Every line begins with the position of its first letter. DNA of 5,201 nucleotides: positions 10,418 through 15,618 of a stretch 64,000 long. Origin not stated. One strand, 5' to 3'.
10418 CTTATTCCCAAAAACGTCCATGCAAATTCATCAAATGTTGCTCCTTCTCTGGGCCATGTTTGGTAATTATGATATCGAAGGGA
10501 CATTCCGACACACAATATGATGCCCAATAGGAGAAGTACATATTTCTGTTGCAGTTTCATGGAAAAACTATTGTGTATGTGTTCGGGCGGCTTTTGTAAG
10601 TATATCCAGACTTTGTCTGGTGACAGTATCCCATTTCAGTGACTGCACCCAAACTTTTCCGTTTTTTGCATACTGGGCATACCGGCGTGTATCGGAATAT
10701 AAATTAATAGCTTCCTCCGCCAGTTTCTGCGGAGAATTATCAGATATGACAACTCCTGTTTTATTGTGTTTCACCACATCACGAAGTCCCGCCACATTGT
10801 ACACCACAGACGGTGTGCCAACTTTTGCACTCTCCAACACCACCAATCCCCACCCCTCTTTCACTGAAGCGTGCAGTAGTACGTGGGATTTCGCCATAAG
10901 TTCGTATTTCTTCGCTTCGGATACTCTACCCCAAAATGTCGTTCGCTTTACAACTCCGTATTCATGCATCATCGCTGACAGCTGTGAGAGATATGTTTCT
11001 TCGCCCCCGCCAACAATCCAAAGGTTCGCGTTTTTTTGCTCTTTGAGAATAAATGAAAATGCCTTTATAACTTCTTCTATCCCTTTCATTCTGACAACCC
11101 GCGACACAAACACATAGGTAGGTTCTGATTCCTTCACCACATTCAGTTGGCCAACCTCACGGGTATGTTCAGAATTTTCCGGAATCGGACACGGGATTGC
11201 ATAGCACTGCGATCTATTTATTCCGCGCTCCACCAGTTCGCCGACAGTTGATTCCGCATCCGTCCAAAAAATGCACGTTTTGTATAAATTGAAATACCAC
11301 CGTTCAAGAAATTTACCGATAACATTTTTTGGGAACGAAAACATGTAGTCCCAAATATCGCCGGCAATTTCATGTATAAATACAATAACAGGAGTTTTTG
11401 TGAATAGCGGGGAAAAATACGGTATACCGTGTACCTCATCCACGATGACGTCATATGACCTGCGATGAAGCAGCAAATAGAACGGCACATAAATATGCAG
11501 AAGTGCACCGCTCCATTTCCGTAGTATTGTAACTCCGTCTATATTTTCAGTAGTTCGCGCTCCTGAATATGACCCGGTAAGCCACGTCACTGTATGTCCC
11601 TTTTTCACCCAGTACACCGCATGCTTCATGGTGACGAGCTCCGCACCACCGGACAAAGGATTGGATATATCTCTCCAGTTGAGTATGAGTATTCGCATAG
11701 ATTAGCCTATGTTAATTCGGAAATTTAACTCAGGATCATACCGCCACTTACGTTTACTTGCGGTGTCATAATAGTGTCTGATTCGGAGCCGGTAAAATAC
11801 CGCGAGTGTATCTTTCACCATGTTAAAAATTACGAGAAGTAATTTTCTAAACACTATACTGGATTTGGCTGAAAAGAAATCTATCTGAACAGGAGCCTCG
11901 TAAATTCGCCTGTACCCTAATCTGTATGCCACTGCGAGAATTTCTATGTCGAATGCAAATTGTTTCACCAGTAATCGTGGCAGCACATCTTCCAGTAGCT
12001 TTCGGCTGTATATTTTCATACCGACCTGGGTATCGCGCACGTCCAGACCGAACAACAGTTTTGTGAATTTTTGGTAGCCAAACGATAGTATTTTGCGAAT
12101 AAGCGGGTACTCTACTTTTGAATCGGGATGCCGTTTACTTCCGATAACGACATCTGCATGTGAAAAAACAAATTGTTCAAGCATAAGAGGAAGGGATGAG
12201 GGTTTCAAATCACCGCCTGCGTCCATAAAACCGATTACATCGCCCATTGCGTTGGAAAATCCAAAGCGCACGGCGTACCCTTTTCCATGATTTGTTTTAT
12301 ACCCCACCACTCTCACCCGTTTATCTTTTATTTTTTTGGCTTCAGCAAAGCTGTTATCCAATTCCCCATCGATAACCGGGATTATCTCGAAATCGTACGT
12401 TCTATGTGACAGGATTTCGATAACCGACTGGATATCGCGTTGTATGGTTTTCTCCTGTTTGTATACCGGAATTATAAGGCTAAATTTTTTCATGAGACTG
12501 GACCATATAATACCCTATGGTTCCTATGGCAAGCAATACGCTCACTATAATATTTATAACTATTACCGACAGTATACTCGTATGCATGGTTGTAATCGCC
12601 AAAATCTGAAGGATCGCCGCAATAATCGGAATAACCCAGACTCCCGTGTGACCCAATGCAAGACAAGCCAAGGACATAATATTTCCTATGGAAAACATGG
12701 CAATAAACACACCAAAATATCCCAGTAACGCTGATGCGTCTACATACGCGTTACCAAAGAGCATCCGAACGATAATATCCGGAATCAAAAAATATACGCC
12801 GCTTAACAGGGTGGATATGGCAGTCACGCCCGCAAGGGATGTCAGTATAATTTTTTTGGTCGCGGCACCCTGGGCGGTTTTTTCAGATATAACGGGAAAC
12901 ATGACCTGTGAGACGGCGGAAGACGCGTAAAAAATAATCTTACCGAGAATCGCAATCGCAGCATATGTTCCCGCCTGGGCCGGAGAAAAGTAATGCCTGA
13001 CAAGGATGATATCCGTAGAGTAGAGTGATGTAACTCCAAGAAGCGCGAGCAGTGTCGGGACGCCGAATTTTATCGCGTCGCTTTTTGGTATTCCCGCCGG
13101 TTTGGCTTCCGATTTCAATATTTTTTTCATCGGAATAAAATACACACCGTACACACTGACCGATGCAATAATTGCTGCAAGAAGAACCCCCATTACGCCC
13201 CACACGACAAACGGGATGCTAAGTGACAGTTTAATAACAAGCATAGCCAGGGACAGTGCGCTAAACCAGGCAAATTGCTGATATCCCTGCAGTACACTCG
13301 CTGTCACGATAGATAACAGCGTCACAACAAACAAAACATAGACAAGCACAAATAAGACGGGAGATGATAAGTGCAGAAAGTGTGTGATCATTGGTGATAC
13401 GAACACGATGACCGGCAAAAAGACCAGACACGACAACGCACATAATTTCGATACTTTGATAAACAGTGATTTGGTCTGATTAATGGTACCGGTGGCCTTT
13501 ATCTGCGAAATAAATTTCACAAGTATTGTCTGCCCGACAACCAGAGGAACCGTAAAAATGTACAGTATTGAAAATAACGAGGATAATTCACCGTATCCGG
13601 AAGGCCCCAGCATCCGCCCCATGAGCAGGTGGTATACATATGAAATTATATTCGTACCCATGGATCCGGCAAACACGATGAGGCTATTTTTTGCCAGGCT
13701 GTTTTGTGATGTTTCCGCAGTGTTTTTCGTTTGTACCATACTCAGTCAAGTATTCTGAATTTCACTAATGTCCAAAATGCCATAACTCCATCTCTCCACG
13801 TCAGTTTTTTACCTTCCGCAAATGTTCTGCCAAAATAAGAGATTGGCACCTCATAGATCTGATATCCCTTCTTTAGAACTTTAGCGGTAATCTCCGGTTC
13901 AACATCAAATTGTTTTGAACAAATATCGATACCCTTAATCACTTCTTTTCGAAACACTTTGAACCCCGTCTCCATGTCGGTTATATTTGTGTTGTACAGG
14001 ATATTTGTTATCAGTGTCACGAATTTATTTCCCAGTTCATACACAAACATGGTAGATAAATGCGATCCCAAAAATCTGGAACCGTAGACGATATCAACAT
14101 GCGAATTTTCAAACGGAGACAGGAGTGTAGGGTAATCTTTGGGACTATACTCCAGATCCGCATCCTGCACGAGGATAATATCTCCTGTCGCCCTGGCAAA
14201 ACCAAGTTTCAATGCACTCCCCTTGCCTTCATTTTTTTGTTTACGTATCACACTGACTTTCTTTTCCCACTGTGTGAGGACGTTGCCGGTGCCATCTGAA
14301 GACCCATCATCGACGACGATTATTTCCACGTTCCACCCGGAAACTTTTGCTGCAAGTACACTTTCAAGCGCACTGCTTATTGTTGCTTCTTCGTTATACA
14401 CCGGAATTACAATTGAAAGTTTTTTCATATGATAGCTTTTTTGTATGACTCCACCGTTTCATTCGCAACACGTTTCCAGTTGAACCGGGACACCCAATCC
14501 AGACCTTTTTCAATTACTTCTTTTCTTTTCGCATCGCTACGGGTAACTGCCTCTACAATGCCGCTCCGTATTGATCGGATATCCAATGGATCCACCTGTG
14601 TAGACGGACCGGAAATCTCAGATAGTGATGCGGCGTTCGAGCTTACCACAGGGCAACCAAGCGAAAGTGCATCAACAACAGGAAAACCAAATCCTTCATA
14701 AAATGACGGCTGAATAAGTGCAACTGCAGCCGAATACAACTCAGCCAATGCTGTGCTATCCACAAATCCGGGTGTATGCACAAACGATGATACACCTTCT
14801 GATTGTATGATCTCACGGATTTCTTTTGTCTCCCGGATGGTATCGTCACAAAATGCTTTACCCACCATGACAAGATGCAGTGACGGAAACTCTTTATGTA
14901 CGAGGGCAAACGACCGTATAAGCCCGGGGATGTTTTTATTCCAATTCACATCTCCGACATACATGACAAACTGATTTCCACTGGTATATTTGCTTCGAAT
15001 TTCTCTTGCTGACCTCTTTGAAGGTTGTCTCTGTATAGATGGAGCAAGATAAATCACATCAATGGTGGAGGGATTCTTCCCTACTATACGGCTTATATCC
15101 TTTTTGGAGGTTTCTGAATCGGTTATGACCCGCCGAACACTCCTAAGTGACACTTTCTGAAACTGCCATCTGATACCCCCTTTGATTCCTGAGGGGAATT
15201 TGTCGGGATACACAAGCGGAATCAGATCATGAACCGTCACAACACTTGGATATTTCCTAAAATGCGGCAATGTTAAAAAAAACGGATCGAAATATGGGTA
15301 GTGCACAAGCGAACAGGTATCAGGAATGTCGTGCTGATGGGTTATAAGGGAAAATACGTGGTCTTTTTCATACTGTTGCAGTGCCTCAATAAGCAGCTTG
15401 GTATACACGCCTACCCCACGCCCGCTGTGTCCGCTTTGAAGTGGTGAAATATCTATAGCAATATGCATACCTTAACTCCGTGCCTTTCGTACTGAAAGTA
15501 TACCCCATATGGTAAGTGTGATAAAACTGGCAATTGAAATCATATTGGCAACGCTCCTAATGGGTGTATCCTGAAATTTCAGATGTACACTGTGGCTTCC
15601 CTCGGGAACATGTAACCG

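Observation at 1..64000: Hyper-expanded glycosylation super-cluster: about 40 of 52 genes are glycosyltransferases, about 20 of them GT-C membrane enzymes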

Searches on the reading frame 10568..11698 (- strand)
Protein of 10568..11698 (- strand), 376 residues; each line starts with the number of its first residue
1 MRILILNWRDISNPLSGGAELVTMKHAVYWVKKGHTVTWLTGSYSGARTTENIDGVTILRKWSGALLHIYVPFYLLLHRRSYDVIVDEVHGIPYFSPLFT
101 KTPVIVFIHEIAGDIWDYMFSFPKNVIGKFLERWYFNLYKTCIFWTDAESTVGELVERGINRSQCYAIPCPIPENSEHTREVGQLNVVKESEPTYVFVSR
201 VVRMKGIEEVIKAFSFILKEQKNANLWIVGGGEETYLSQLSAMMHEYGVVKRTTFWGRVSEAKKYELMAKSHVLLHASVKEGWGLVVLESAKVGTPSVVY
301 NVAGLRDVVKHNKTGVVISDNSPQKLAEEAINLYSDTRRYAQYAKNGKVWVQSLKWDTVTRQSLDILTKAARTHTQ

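Call 5: search_protein_families(library=pfam, max_evalue=0.01, proteins=[window:10568-11698:-])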
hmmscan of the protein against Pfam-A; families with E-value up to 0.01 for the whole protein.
window:10568-11698:- (376 aa): 5 families
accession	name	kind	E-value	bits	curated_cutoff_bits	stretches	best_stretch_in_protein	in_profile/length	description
PF00534.26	Glycos_transf_1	-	4.2e-37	127.8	26.4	1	188-349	11-171/172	Glycosyl transferases group 1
PF13692.12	Glyco_trans_1_4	-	4.1e-27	95.6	27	1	193-336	2-142/142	Glycosyl transferases group 1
PF20706.3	GT4-conflict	-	4.5e-09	36.2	26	1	184-313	193-324/385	Family 4 Glycosyltransferase in conflict systems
PF13439.12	Glyco_transf_4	-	9.8e-09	35.9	28.5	1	17-172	2-166/170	Glycosyltransferase Family 4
PF13579.12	Glyco_trans_4_4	-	4.5e-05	24.3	29.7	1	17-169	1-156/158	Glycosyl transferase 4-like domain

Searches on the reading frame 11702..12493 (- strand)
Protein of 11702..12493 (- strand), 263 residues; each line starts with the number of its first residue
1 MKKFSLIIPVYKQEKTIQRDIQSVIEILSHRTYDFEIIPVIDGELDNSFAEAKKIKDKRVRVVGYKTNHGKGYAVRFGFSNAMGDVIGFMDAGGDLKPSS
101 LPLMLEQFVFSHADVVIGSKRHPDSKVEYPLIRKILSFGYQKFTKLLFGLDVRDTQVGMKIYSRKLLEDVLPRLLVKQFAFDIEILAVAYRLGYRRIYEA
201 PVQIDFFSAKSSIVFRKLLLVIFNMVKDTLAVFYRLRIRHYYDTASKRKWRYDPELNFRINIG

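Call 6: search_protein_families(library=pfam, max_evalue=0.01, proteins=[window:11702-12493:-])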
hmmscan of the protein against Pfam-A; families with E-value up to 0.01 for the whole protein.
window:11702-12493:- (263 aa): 3 families
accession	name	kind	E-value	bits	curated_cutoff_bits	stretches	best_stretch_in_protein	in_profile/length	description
PF00535.33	Glycos_transf_2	-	3.6e-24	86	23.3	1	5-170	1-167/168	Glycosyl transferase family 2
PF10111.15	Glyco_tranf_2_2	-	5.5e-06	26.5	27.3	1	5-92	1-90/276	Glycosyltransferase like family 2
PF13641.12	Glyco_tranf_2_3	-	0.001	19.6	27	1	4-195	3-200/230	Glycosyltransferase like family 2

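Call 20: search_protein_families(library=ncbifam, max_evalue=0.001, proteins=[window:11702-12493:-])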
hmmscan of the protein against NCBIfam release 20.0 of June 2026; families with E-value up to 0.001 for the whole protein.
window:11702-12493:- (263 aa): 14 families
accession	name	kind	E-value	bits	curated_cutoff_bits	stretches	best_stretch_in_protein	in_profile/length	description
NF047588.1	GlcsyltransPgfSStrep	equivalog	1.2e-14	54.2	500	1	3-171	2-168/308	glycosyltransferase PgfS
NF007986.1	PRK10714.1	equivalog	3.1e-11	42.8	529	1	1-225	5-222/316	undecaprenyl-phosphate 4-deoxy-4-formamido-L-arabinose transferase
NF058614.1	PPMAGASynPpgS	equivalog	1.1e-10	41.4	370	1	6-230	4-220/226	polyprenyl-phospho-N-acetylgalactosaminyl synthase PpgS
TIGR03937.1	PgaC_IcaA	equivalog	1.6e-10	40.5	422.3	1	2-110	45-152/407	poly-beta-1,6-N-acetyl-D-glucosamine synthase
NF007482.0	PRK10073.1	equivalog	4e-09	35.9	423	1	2-109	6-111/334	glycosyltransferase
TIGR04182.1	glyco_TIGR04182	equivalog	6.9e-08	32.2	325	1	6-185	4-170/293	S-layer glycoprotein N-glycosyltransferase AglJ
NF047683.1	TeichurnBiosyTuaG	equivalog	2.1e-07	30.9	400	1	4-102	8-105/252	teichuronic acid biosynthesis protein TuaG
NF041391.1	DPhHxTase_Halo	equivalog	2.5e-07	29.9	375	1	20-170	9-153/213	dolichyl-phosphate hexose transferase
TIGR03111.1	glyc2_xrt_Gpos1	hypoth_equivalog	1.6e-06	27.2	363.95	1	4-108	51-156/439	TIGR03111 family XrtG-associated glycosyltransferase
TIGR03965.1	mycofact_glyco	equivalog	2.5e-06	26.7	280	1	3-113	75-184/467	mycofactocin biosynthesis glycosyltransferase MftF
TIGR04283.1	glyco_like_mftF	equivalog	1e-05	25.2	182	1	5-109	2-97/221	TIGR04283 family arsenosugar biosynthesis glycosyltransferase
NF041875.1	EPS_EpsD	equivalog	1.1e-05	25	370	1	5-132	2-128/325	exopolysaccharide biosynthesis glycosyltransferase EpsD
NF010496.0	PRK13915.1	equivalog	3.2e-05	23.2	262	1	3-93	32-126/307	glucosyl-3-phosphoglycerate synthase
NF050050.1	ProtGlycPglI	equivalog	0.00033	20.1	500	1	1-108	1-108/306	GalNAc(5)-diNAcBac-PP-undecaprenol beta-1,3-glucosyltransferase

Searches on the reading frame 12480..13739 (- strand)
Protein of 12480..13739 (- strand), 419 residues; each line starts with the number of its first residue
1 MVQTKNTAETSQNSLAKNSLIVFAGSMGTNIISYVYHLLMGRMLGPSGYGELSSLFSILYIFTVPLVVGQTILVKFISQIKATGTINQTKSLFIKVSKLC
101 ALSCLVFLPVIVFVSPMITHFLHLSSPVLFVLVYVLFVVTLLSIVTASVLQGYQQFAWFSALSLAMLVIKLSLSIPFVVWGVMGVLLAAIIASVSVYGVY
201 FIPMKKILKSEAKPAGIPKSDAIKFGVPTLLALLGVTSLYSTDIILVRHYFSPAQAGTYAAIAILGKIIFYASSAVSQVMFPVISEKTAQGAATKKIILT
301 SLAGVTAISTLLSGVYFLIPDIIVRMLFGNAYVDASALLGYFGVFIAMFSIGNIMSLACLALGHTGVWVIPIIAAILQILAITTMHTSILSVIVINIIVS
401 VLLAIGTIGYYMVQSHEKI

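Call 6: search_protein_families(library=pfam, max_evalue=0.01, proteins=[window:12480-13739:-])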
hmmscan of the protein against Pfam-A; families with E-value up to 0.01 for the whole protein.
window:12480-13739:- (419 aa): 2 families
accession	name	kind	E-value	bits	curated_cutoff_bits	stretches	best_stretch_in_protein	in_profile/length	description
PF13440.11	Polysacc_synt_3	-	2.8e-10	40.4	23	1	40-336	2-292/293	Polysaccharide biosynthesis protein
PF01943.22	Polysacc_synt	-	5.5e-10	39.6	28.2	1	15-286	1-272/274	Polysaccharide biosynthesis protein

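Call 56: search_protein_families(library=ncbifam, max_evalue=0.1, proteins=[window:12480-13739:-])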
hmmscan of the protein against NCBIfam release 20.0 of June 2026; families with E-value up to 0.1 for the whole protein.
window:12480-13739:- (419 aa): 2 families
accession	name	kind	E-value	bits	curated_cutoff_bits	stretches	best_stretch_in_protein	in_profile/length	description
TIGR02900.1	spore_V_B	equivalog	0.0026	16.6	372.3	0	16-392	2-407/488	stage V sporulation protein B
NF053846.1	glyco_with_XrtP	equivalog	0.063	11.9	520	0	122-183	324-386/440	XrtP-associated glycosyltransferase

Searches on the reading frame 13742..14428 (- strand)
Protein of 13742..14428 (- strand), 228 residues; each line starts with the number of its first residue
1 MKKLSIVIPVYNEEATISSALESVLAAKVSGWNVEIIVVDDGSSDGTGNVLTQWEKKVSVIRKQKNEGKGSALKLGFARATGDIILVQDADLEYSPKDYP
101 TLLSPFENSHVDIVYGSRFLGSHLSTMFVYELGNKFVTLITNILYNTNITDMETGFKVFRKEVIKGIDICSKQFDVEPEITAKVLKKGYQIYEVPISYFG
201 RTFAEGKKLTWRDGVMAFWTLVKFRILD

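Call 6: search_protein_families(library=pfam, max_evalue=0.01, proteins=[window:13742-14428:-])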
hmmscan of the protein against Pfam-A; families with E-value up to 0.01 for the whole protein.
window:13742-14428:- (228 aa): 4 families
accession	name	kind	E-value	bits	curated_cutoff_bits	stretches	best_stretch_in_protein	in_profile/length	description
PF00535.33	Glycos_transf_2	-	2.5e-37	128.9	23.3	1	5-165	1-165/168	Glycosyl transferase family 2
PF13641.12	Glyco_tranf_2_3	-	2.5e-11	44.5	27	1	4-128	3-132/230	Glycosyltransferase like family 2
PF10111.15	Glyco_tranf_2_2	-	1.1e-07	32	27.3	1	5-100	1-100/276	Glycosyltransferase like family 2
PF13704.12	Glyco_tranf_2_4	-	0.0043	18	27.5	1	12-91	2-81/98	Glycosyl transferase family 2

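Call 20: search_protein_families(library=ncbifam, max_evalue=0.001, proteins=[window:13742-14428:-])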
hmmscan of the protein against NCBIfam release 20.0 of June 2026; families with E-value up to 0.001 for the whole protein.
window:13742-14428:- (228 aa): 26 families (the best 25 are shown)
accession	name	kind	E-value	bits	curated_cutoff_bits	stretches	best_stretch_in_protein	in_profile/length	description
TIGR04182.1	glyco_TIGR04182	equivalog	2.2e-33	115.9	325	1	4-223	2-216/293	S-layer glycoprotein N-glycosyltransferase AglJ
NF041391.1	DPhHxTase_Halo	equivalog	4.3e-21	74.9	375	1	10-202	3-187/213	dolichyl-phosphate hexose transferase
NF007986.1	PRK10714.1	equivalog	1.3e-20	73.7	529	1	1-207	5-209/316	undecaprenyl-phosphate 4-deoxy-4-formamido-L-arabinose transferase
NF007482.0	PRK10073.1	equivalog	1.2e-19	70.5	423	1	2-114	6-118/334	glycosyltransferase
NF058614.1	PPMAGASynPpgS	equivalog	1.4e-18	67.1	370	1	6-210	4-208/226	polyprenyl-phospho-N-acetylgalactosaminyl synthase PpgS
TIGR03937.1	PgaC_IcaA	equivalog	1.7e-18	66.8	422.3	1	2-105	45-149/407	poly-beta-1,6-N-acetyl-D-glucosamine synthase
NF047588.1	GlcsyltransPgfSStrep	equivalog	4.8e-18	65.4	500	1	3-167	2-167/308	glycosyltransferase PgfS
TIGR04283.1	glyco_like_mftF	equivalog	3.1e-17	62.9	182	1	4-137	1-128/221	TIGR04283 family arsenosugar biosynthesis glycosyltransferase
TIGR03965.1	mycofact_glyco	equivalog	4.8e-16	58.7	280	1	3-116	75-189/467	mycofactocin biosynthesis glycosyltransferase MftF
NF041875.1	EPS_EpsD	equivalog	4.5e-15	55.9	370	1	4-96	1-94/325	exopolysaccharide biosynthesis glycosyltransferase EpsD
NF010496.0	PRK13915.1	equivalog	1.6e-13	50.4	262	1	2-114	31-151/307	glucosyl-3-phosphoglycerate synthase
NF047683.1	TeichurnBiosyTuaG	equivalog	1.8e-11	44.2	400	1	3-98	7-103/252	teichuronic acid biosynthesis protein TuaG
NF053739.1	GlytfEpsEBac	equivalog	1.8e-11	43.6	450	1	3-91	2-92/265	glycosyltransferase EpsE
TIGR03111.1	glyc2_xrt_Gpos1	hypoth_equivalog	1.5e-09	37.2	363.95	1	3-112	50-163/439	TIGR03111 family XrtG-associated glycosyltransferase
TIGR03469.1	HpnB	hypoth_equivalog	5.1e-09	35.6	379.25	1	4-114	46-168/386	hopene-associated glycosyltransferase HpnB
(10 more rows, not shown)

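Call 35: search_solved_structures(query=window:13742-14428:-, max_evalue=0.001)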
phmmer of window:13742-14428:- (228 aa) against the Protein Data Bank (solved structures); distinct sequences matched with E-value up to 0.001: 33.
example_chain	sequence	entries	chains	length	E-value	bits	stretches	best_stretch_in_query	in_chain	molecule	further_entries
5mlz_A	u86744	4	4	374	1.8e-24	89.7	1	3-207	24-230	Dolichol monophosphate mannose synthase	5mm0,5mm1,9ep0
9hwj_A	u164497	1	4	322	3.9e-18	69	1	1-208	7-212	Undecaprenyl-phosphate 4-deoxy-4-formamido-L-arabinose transferase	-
9bhc_C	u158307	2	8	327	4.2e-16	62.4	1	1-208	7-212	Undecaprenyl-phosphate 4-deoxy-4-formamido-L-arabinose transferase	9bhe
8vxh_A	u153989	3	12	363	5.7e-16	62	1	1-208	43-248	Undecaprenyl-phosphate 4-deoxy-4-formamido-L-arabinose transferase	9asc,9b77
6p61_A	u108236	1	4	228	1.2e-11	47.8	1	4-108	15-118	Glycosyltransferase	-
2z87_A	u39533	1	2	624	1.3e-10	44.4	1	4-146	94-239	Chondroitin synthase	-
2z86_A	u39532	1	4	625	1.3e-10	44.4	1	4-146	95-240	Chondroitin synthase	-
5eke_A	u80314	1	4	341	8.5e-10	41.8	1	3-149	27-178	Uncharacterized glycosyltransferase sll0501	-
5ekp_C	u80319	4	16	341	8.5e-10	41.8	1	3-149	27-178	Uncharacterized glycosyltransferase sll0501 | Glycosyltransferase sll0501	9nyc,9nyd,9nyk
9nye_A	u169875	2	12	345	8.8e-10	41.7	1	3-149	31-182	Glycosyltransferase sll0501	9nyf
6yv7_B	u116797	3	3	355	1.2e-09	41.3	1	3-98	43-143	Glycosyl transferase, family 2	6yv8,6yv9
6yv7_A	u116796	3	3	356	1.2e-09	41.3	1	3-98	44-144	Glycosyl transferase, family 2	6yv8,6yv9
9omm_A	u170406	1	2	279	1.5e-09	41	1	4-124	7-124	Glycosyltransferase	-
9omj_A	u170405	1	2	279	1.5e-09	40.9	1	4-124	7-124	Glycosyltransferase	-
9omh_A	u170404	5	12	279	1.5e-09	40.9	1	4-124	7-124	Glycosyltransferase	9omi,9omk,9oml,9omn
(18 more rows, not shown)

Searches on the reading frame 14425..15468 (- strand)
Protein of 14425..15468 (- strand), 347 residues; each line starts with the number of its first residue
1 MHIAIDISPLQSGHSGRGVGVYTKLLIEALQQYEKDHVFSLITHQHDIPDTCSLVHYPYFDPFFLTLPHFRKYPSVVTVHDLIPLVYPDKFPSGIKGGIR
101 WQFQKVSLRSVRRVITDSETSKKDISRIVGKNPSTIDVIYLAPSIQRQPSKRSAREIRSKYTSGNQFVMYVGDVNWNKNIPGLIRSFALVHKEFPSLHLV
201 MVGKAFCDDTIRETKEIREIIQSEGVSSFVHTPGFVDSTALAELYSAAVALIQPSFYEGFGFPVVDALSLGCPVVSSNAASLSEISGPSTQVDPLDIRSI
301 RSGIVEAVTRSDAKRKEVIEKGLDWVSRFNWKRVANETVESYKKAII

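Call 6: search_protein_families(library=pfam, max_evalue=0.01, proteins=[window:14425-15468:-])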
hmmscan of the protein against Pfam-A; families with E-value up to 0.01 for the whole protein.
window:14425-15468:- (347 aa): 6 families
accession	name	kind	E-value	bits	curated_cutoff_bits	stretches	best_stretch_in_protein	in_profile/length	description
PF00534.26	Glycos_transf_1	-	2e-22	80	26.4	1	163-290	13-135/172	Glycosyl transferases group 1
PF13692.12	Glyco_trans_1_4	-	1e-18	68.4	27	1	168-286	4-115/142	Glycosyl transferases group 1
PF13439.12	Glyco_transf_4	-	4.5e-09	37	28.5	1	53-140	74-163/170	Glycosyltransferase Family 4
PF20706.3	GT4-conflict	-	1e-07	31.8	26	1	125-314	161-342/385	Family 4 Glycosyltransferase in conflict systems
PF13579.12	Glyco_trans_4_4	-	3.9e-05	24.5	29.7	1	55-139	77-155/158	Glycosyl transferase 4-like domain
PF00982.27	Glyco_transf_20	-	0.0011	18.3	32.5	0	122-199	232-309/473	Glycosyltransferase family 20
